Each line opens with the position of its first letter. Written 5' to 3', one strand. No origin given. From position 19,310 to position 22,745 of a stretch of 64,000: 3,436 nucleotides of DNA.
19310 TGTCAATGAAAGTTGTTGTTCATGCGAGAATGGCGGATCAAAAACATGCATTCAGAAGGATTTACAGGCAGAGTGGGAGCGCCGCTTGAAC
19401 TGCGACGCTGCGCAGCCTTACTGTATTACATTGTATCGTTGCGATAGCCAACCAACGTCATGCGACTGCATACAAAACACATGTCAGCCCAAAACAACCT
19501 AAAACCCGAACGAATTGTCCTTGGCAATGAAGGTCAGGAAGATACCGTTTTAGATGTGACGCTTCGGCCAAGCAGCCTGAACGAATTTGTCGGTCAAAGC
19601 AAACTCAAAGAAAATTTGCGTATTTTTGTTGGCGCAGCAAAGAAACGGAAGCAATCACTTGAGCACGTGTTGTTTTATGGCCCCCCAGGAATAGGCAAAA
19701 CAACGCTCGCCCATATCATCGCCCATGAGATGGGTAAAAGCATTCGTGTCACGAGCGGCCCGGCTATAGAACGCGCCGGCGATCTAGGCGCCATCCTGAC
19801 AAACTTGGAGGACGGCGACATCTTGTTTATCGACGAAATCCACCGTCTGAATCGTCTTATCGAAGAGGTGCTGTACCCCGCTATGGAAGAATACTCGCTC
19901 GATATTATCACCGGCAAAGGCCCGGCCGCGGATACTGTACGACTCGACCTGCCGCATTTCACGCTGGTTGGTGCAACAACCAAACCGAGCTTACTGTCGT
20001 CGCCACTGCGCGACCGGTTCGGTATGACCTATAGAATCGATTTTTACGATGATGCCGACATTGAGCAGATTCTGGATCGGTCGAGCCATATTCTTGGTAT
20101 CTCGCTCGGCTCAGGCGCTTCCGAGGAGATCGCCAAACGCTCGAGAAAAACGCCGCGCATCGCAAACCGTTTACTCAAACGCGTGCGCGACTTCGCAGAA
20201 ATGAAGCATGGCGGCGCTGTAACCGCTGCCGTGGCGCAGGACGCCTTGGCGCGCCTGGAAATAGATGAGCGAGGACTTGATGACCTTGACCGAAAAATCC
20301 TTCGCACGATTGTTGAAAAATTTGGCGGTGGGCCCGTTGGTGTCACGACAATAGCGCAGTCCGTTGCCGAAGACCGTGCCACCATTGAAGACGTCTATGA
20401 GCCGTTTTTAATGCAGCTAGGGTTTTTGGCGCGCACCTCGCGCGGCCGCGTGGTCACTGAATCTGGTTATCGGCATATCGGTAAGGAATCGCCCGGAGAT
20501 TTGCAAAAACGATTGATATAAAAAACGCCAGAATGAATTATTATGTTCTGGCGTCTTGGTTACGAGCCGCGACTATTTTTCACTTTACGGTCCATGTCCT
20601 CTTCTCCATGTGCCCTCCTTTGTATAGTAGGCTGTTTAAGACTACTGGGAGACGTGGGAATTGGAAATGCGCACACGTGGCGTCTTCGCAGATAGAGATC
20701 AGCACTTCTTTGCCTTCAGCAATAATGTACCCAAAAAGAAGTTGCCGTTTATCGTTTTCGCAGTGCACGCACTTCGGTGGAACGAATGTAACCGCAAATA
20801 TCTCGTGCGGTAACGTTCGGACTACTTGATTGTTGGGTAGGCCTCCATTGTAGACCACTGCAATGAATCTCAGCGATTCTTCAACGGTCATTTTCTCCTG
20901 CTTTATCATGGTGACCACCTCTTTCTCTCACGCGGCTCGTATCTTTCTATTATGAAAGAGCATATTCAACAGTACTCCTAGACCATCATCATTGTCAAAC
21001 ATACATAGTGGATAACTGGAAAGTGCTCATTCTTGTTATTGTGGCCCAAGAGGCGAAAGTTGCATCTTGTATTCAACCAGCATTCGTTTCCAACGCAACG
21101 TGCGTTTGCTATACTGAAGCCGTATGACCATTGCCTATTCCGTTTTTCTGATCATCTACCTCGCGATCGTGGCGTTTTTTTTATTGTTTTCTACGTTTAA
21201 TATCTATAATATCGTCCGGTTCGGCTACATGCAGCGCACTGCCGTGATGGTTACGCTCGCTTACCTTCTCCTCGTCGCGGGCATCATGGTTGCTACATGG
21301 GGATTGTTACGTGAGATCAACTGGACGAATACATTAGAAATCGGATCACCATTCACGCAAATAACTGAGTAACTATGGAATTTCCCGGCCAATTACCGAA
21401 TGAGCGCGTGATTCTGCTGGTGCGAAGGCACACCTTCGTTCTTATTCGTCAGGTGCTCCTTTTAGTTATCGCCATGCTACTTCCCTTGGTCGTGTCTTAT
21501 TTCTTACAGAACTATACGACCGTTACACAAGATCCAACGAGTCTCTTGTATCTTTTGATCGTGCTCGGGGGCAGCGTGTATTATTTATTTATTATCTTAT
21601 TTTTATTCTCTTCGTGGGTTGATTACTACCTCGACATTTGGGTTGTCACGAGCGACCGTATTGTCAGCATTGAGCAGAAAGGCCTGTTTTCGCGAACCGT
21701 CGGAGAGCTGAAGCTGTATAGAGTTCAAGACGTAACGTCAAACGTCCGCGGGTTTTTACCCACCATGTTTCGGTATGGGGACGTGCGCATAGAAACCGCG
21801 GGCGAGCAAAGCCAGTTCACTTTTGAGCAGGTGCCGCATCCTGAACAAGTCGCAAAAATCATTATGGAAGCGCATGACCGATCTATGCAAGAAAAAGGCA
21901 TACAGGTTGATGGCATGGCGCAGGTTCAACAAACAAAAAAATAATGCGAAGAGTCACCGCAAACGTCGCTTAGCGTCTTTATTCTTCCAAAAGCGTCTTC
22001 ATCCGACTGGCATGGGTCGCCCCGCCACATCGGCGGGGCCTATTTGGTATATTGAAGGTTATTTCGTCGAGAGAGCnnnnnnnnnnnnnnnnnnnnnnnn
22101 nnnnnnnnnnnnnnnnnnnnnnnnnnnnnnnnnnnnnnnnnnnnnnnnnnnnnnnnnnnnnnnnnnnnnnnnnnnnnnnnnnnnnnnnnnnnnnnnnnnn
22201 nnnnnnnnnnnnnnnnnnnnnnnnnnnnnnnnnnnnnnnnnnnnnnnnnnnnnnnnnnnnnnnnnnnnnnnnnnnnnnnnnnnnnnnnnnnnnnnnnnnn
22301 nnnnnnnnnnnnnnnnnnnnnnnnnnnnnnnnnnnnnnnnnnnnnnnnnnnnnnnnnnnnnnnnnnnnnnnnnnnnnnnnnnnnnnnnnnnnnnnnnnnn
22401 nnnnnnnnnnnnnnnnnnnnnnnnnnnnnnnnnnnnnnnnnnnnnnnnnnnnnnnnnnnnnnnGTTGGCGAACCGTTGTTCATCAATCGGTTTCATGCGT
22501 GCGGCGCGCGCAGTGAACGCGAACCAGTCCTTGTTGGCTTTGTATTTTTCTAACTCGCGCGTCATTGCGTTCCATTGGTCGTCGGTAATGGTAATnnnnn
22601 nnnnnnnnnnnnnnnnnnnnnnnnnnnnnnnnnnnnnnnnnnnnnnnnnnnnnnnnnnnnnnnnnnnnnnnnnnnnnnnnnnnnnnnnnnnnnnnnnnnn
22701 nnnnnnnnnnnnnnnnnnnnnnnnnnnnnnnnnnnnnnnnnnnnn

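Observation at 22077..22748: Protein built from five tandem 44-aa repeats with invariant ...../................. positions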

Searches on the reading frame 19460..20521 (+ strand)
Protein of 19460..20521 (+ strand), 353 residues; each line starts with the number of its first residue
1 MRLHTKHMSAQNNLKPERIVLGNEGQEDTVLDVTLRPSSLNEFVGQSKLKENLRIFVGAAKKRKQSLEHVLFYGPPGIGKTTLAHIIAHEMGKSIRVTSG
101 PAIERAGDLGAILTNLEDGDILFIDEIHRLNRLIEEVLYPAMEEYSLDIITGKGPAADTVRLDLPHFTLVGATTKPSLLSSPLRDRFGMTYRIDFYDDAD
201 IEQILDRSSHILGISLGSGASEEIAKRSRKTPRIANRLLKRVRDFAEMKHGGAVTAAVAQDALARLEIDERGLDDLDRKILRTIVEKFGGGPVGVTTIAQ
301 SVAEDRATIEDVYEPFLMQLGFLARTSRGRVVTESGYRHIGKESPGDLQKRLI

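Call 16: search_protein_families(library=pfam, proteins=[window:19460-20521:+], max_evalue=0.01)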
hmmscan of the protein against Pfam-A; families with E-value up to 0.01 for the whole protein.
window:19460-20521:+ (353 aa): 20 families
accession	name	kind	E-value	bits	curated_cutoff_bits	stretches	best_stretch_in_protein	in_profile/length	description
PF05496.18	RuvB_N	-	3e-76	255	27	1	35-192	1-158/159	Holliday junction DNA helicase RuvB P-loop domain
PF17864.7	AAA_lid_4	-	1.5e-26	92.4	27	1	196-269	1-74/74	RuvB AAA lid domain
PF05491.19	RuvB_C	-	8.5e-25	86.9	24.7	1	270-340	1-71/72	RuvB C-terminal winged helix domain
PF00004.35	AAA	-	2e-20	74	21.2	1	70-193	1-129/131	ATPase family associated with various cellular activities (AAA)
PF07728.20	AAA_5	-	2.3e-10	41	22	1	69-187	1-139/139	AAA domain (dynein-related subfamily)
PF06068.19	TIP49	-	2.8e-06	27.2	23.8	1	41-98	24-81/347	TIP49 P-loop domain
PF13191.12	AAA_16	-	1.6e-05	25.9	32.6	1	43-105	2-63/167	AAA ATPase domain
PF00931.28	NB-ARC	-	4.1e-05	23.4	23.5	0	64-90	15-41/248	NB-ARC domain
PF01078.27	Mg_chelatase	-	0.0001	22.2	20.3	0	41-88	3-43/207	Magnesium chelatase, subunit ChlI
PF00910.28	RNA_helicase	-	0.00021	22.2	21.5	1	70-129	1-60/105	RNA helicase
PF20720.3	nSTAND3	-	0.00021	21.4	27.2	1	60-93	10-43/155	Novel STAND NTPase 3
PF13173.12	AAA_14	-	0.00038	20.9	27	1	70-144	5-88/129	AAA domain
PF00158.32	Sigma54_activat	-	0.0011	19.1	20.2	0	56-90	11-45/168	Sigma-54 interaction domain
PF00493.29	MCM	-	0.0019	17.8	23.3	0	43-149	26-152/224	MCM P-loop domain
PF01057.23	Parvo_NS1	-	0.0022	17.5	20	1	55-92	101-138/271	Parvovirus non-structural protein NS1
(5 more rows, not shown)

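Call 20: find_encoding_contigs(protein=window:19460-20518:+, flank=10000)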
Protein window:19460-20518:+ (353 aa): 2 contigs read that carry it; 1 place shown.
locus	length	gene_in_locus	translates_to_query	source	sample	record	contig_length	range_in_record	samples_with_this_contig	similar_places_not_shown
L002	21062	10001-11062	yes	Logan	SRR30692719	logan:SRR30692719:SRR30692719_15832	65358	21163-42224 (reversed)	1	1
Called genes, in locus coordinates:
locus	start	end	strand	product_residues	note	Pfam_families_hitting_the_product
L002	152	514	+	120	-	PF11964:SpoIIAA-like (weak), PF25056:DUF7793 (weak)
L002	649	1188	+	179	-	PF12645:HTH_16 (faint), PF04542:Sigma70_r2, PF04545:Sigma70_r4, PF08281:Sigma70_r4_2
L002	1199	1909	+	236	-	PF18915:DUF5667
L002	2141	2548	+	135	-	PF25056:DUF7793 (weak), PF11964:SpoIIAA-like (weak)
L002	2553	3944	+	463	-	PF00989:PAS, PF13188:PAS_8 (weak), PF08448:PAS_4, PF13426:PAS_9, PF00512:HisKA, PF02518:HATPase_c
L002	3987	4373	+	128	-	PF00072:Response_reg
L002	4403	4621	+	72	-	-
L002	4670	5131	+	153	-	PF17886:ArsA_HSP20 (faint), PF00011:HSP20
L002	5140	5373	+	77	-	PF11213:DUF3006 (weak)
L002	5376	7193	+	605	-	PF12229:PG_binding_4 (faint), PF04294:VanW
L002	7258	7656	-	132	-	-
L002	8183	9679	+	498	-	PF02789:Peptidase_M17_N, PF00883:Peptidase_M17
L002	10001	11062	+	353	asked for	PF06068:TIP49 (weak), PF05496:RuvB_N, PF13191:AAA_16 (faint), PF00931:NB-ARC (faint), PF00004:AAA, PF07728:AAA_5, PF17864:AAA_lid_4, PF05491:WHD_RuvB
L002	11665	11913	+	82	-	-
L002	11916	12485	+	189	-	PF03703:bPH_2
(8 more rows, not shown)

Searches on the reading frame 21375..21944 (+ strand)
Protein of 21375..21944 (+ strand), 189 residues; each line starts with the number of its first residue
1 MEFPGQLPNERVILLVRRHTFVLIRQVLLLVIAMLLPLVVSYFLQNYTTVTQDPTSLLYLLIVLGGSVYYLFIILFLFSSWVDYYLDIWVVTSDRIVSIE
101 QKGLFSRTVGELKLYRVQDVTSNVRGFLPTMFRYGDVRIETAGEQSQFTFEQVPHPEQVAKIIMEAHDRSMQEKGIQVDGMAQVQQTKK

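Call 16: search_protein_families(library=pfam, proteins=[window:21375-21944:+], max_evalue=0.01)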
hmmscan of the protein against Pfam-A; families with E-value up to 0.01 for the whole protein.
window:21375-21944:+ (189 aa): 2 families
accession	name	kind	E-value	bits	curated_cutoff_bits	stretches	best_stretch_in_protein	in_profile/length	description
PF03703.20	bPH_2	-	1.8e-10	41.3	22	1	89-163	6-78/78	Bacterial PH domain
PF14470.12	bPH_3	-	0.0093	16.9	23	0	74-153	7-81/95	Bacterial PH domain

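Call 19: find_encoding_contigs(protein=window:21375-21941:+, flank=10000)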
Protein window:21375-21941:+ (189 aa): 2 contigs read that carry it; 1 place shown.
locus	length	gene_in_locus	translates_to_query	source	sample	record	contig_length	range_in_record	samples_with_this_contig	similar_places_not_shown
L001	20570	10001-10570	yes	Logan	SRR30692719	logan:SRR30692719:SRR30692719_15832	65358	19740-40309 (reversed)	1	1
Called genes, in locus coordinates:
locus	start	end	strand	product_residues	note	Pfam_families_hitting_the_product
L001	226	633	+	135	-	PF25056:DUF7793 (weak), PF11964:SpoIIAA-like (weak)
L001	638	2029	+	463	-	PF00989:PAS, PF13188:PAS_8 (weak), PF08448:PAS_4, PF13426:PAS_9, PF00512:HisKA, PF02518:HATPase_c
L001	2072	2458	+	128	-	PF00072:Response_reg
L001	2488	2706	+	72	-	-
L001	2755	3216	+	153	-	PF17886:ArsA_HSP20 (faint), PF00011:HSP20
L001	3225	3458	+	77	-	PF11213:DUF3006 (weak)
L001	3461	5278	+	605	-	PF12229:PG_binding_4 (faint), PF04294:VanW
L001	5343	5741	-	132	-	-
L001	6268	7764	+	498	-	PF02789:Peptidase_M17_N, PF00883:Peptidase_M17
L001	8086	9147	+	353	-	PF06068:TIP49 (weak), PF05496:RuvB_N, PF13191:AAA_16 (faint), PF00931:NB-ARC (faint), PF00004:AAA, PF07728:AAA_5, PF17864:AAA_lid_4, PF05491:WHD_RuvB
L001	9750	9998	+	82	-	-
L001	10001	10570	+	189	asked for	PF03703:bPH_2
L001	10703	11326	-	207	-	-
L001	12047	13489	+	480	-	PF01943:Polysacc_synt, PF13440:Polysacc_synt_3, PF01554:MatE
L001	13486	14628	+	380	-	PF13439:Glyco_transf_4, PF13579:Glyco_trans_4_4 (weak), PF20706:GT4-conflict, PF00534:Glycos_transf_1, PF13692:Glyco_trans_1_4, PF13524:Glyco_trans_1_2 (weak)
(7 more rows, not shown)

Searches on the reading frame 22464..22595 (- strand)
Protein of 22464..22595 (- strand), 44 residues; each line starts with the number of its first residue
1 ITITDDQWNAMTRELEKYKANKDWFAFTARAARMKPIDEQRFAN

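Call 32: search_protein_families(library=pfam, alignment_id=A2, max_evalue=10)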
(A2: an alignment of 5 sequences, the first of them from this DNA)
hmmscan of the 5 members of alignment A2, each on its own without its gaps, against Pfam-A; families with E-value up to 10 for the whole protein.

A. member 1, seq(44 aa): 0 families

B. families by the number of members that match (of 5 scanned): 0 families

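Call 34: search_protein_representatives(alignment_id=A2)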
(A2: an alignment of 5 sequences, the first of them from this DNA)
Query: 5 sequences, 44 profile positions. Proteins with E-value up to 0.001 (for the whole library): 238; up to 1e-10: 90; up to 1e-30: 0. The best 150 are listed.
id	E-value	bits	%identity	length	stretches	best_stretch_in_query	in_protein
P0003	1.3e-30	121.1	-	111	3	3-43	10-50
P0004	3.8e-28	113.3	-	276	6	3-40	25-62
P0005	2.1e-27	110.9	-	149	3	3-40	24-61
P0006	1.4e-25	105.0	-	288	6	11-40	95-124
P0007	2.4e-25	104.3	-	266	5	3-41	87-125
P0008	5.9e-23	96.6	-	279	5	7-41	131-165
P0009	1.5e-22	95.4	-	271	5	5-40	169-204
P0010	2.3e-22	94.7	-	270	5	1-40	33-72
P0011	2.4e-22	94.7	-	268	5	3-40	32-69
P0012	3.5e-22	94.2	-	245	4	3-43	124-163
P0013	4.8e-22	93.7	-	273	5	3-40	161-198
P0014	8.8e-22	92.9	-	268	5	7-40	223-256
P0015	1.9e-21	91.8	-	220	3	6-40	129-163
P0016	7.1e-21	90.0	-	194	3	3-41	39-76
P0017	1.5e-20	89.0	-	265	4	2-39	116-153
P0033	3.5e-18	81.4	-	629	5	6-41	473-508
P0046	1.8e-16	75.9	-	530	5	2-32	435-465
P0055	3.6e-15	71.7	-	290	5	8-41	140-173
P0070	4.6e-13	65.0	-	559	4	7-40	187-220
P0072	1.2e-12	63.7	-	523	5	2-41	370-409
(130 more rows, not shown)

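Call 54: find_related_loci(query=A7, collection=genome_contigs, flank=10000)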
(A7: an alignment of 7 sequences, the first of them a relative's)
Query A7 (268 aa) in genome_contigs; peptide patterns used: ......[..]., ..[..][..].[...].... (x = any residue, [..] = any of these).
118 stretches matched a pattern; 5 encode a relative of the query (tblastn E <= 1e-3); 4 distinct loci.
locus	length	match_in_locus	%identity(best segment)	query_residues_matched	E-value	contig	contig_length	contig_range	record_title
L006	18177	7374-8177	100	1-268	0e+0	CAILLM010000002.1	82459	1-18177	Candidatus Staskawiczbacteria bacterium isolate AlinenLipids_bin-6305 genome assembly, contig: bin-6305:02/11, whole gen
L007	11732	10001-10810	54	1-268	1e-89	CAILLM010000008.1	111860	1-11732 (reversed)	Candidatus Staskawiczbacteria bacterium isolate AlinenLipids_bin-6305 genome assembly, contig: bin-6305:08/11, whole gen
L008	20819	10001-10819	35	1-268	1e-48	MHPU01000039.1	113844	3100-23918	MAG: Candidatus Staskawiczbacteria bacterium RIFOXYD1_FULL_32_13 rifoxyd1_full_scaffold_71, whole genome shotgun sequenc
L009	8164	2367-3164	34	1-268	2e-31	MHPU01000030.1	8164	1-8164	MAG: Candidatus Staskawiczbacteria bacterium RIFOXYD1_FULL_32_13 rifoxyd1_full_scaffold_3819, whole genome shotgun seque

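Call 60: search_protein_families(library=pfam, proteins=[L006:26-2239:+, L006:8213-10390:+, L006:11368-13257:-, L006:13666-14439:-, L006:14399-15679:-, L008:4415-6607:+, L008:10835-12013:+, L009:5925-8120:-, L007:5543-6943:-, L007:7064-7507:+], max_evalue=0.001)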
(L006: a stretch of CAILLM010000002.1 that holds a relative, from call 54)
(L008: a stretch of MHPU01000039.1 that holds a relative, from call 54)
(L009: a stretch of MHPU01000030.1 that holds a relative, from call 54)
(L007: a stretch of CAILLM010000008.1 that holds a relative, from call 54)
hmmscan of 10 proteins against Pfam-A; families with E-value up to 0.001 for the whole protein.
L006:26-2239:+ (737 aa): 7 families
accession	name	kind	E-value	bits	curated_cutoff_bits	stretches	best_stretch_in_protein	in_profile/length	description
PF07728.20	AAA_5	-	3.9e-11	43.6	22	1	318-359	3-45/139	AAA domain (dynein-related subfamily)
PF13401.12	AAA_22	-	1.9e-07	31.9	27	1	317-375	8-65/130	AAA domain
PF13671.12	AAA_33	-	3.2e-05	24.7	27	1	318-364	3-45/143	AAA domain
PF13173.12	AAA_14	-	6.2e-05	23.5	27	0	318-354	6-44/129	AAA domain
PF13191.12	AAA_16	-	6.9e-05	23.8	32.6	1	317-394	27-102/167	AAA ATPase domain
PF00004.35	AAA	-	0.00011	23.1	21.2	1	319-366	3-38/131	ATPase family associated with various cellular activities (AAA)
PF01351.25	RNase_HII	-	0.00015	22.2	25.8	1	164-275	91-199/199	Ribonuclease HII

L006:8213-10390:+ (725 aa): 2 families
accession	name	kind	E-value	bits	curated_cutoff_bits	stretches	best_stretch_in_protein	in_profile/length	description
PF00092.34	VWA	-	1.9e-11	44.9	23.8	1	529-678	5-145/174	von Willebrand factor type A domain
PF13519.12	VWA_2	-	4.7e-08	34.1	27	1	529-646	4-107/107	von Willebrand factor type A domain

L006:11368-13257:- (629 aa): 1 family
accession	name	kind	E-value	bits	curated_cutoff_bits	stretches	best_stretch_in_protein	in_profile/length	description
PF17289.8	Terminase_6C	-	0.00016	22.2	22.6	1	323-468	3-152/155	Terminase RNaseH-like domain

L006:13666-14439:- (257 aa): 1 family
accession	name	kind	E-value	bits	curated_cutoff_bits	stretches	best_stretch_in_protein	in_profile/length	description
PF01555.25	N6_N4_Mtase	-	2.3e-29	103.4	26.7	1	46-241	1-218/221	DNA methylase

L006:14399-15679:- (426 aa): 2 families
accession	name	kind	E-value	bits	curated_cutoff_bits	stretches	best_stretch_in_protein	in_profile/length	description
PF01555.25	N6_N4_Mtase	-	5.2e-20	72.8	26.7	1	189-410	1-219/221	DNA methylase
PF02195.25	ParB_N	-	3.8e-12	46.5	26.3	1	10-86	4-81/95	ParB N-terminal domain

L008:4415-6607:+ (730 aa): 2 families
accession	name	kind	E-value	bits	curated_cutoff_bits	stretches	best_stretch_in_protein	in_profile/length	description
PF00092.34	VWA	-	5e-13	50.1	23.8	1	530-682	4-144/174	von Willebrand factor type A domain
PF13519.12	VWA_2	-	6.7e-10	40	27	1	530-649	3-107/107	von Willebrand factor type A domain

L008:10835-12013:+ (392 aa): 0 families

L009:5925-8120:- (731 aa): 2 families
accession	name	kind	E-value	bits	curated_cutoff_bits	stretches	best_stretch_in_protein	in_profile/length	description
PF18911.6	PKD_4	-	5.8e-09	36.3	27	1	653-714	23-83/85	PKD domain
PF00801.26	PKD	-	4.6e-06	27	23.5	1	664-714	29-80/80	PKD domain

L007:5543-6943:- (466 aa): 3 families
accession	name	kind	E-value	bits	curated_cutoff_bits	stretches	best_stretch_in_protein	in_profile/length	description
PF00239.26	Resolvase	-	1.8e-19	70.7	23.3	1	48-192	3-143/145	Resolvase, N terminal domain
PF07508.19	Recombinase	-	5.5e-14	52.7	21.1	1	218-309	1-101/102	Recombinase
PF13408.12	Zn_ribbon_recom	-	3.1e-07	31.1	25.3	1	321-374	2-49/58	Recombinase zinc beta ribbon domain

L007:7064-7507:+ (147 aa): 0 families

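Call 78: find_related_loci(query=A7, collection=viral_contigs, flank=10000)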
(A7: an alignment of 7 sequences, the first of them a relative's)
Query A7 (268 aa) in viral_contigs; peptide patterns used: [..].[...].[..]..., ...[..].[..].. (x = any residue, [..] = any of these).
28 stretches matched a pattern, but none encodes a relative of the query by tblastn (E <= 1e-3).

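Call 82: search_protein_families(library=ncbifam, proteins=[P0011, P0006, P0007, P0055, P0072, P0033, P0046, P0070], max_evalue=0.01)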
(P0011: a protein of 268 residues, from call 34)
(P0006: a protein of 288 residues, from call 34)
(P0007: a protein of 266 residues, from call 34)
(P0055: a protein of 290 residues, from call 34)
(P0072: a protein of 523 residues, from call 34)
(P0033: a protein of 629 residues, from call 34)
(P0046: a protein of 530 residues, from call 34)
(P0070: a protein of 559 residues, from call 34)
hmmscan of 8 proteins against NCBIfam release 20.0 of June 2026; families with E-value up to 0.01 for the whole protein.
P0011 (268 aa): 0 families

P0006 (288 aa): 0 families

P0007 (266 aa): 0 families

P0055 (290 aa): 0 families

P0072 (523 aa): 0 families

P0033 (629 aa): 11 families
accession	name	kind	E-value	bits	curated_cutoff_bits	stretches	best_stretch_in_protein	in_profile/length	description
NF040889.1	trans_reg_YeiE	equivalog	1.1e-09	38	480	1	68-215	38-176/288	DNA-binding transcriptional regulator YeiE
NF008095.0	PRK10837.1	subfamily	7.3e-09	35.3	281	1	68-214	38-175/290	LysR family transcriptional regulator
NF040786.1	LysR_Sec_metab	equivalog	8.5e-07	28.3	250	1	67-209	35-172/298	selenium metabolism-associated LysR family transcriptional regulator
NF047354.1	trans_reg_GltC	equivalog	1.7e-06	27.8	300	1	68-215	36-180/290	glutamate biosynthesis transcriptional regulator GltC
NF040888.1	trans_reg_YafC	equivalog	2.3e-06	26.7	470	1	68-206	38-168/293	DNA-binding transcriptional regulator YafC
NF052633.1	LysR_TF_PsrA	exception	9.3e-06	24.8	540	1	64-216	36-183/297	L-proline-binding transcription factor PsrA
NF045990.1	TransRegCbbRRhodb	equivalog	1.3e-05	24.4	450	1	66-219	39-188/304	LysR family regulator CbbR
TIGR03339.1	phn_lysR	subfamily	0.00012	21.5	341.1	1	68-217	32-173/279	aminoethylphosphonate catabolism associated LysR family transcriptional regulator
NF009888.0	PRK13348.1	subfamily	0.00068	18.7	297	1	67-153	37-123/302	HTH-type transcriptional regulator ArgP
TIGR02424.1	TF_pcaQ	equivalog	0.00075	18.5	303.8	1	68-216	38-183/300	pca operon transcription factor PcaQ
TIGR03418.1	chol_sulf_TF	equivalog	0.0039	16.3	324.8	1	66-149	34-117/291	choline sulfate utilization transcriptional regulator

P0046 (530 aa): 0 families

P0070 (559 aa): 0 families

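Call 83: search_protein_families(library=phrogs, alignment_id=A6, max_evalue=0.01)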
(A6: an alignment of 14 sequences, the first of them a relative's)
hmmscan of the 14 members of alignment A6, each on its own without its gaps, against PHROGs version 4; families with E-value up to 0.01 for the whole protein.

A. member 1, P0011 (268 aa): 2 families
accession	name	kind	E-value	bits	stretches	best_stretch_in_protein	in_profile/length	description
phrog_37028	-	unknown function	0.0021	19.1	0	165-208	6-47/164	-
phrog_24174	-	unknown function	0.0038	17.4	0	98-145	260-304/377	-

B. families by the number of members that match (of 14 scanned): 4 families
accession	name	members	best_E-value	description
phrog_12515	-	1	0.00067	-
phrog_37028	-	1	0.0021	-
phrog_24174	-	1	0.0038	-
phrog_13740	-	1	0.0063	-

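Call 88: search_protein_families(library=padloc, proteins=[L006:26-2239:+, L006:8213-10390:+, L008:4415-6607:+, L008:10835-12013:+, P0011, P0006, L007:7064-7507:+, L006:11368-13257:-], max_evalue=0.001)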
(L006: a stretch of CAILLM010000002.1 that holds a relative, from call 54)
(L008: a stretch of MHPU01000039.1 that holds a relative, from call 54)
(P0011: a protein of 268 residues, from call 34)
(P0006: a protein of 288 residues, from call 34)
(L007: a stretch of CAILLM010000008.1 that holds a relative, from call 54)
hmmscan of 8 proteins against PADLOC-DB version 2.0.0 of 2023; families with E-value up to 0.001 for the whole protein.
L006:26-2239:+ (737 aa): 4 families
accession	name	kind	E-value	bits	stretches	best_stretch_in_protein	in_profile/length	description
PDLC03920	MkoA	-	0.00023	17.6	1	89-337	404-654/1112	-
PDLC04140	mad8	-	0.00026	18.6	0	318-407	31-101/314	mads_8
PDLC04789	PDC-S01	-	0.00027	18.1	1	318-369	21-72/375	-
PDLC04786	PDC-S01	-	0.00059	16.7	0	299-350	7-56/439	-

L006:8213-10390:+ (725 aa): 0 families

L008:4415-6607:+ (730 aa): 0 families

L008:10835-12013:+ (392 aa): 0 families

P0011 (268 aa): 0 families

P0006 (288 aa): 0 families

L007:7064-7507:+ (147 aa): 0 families

L006:11368-13257:- (629 aa): 0 families
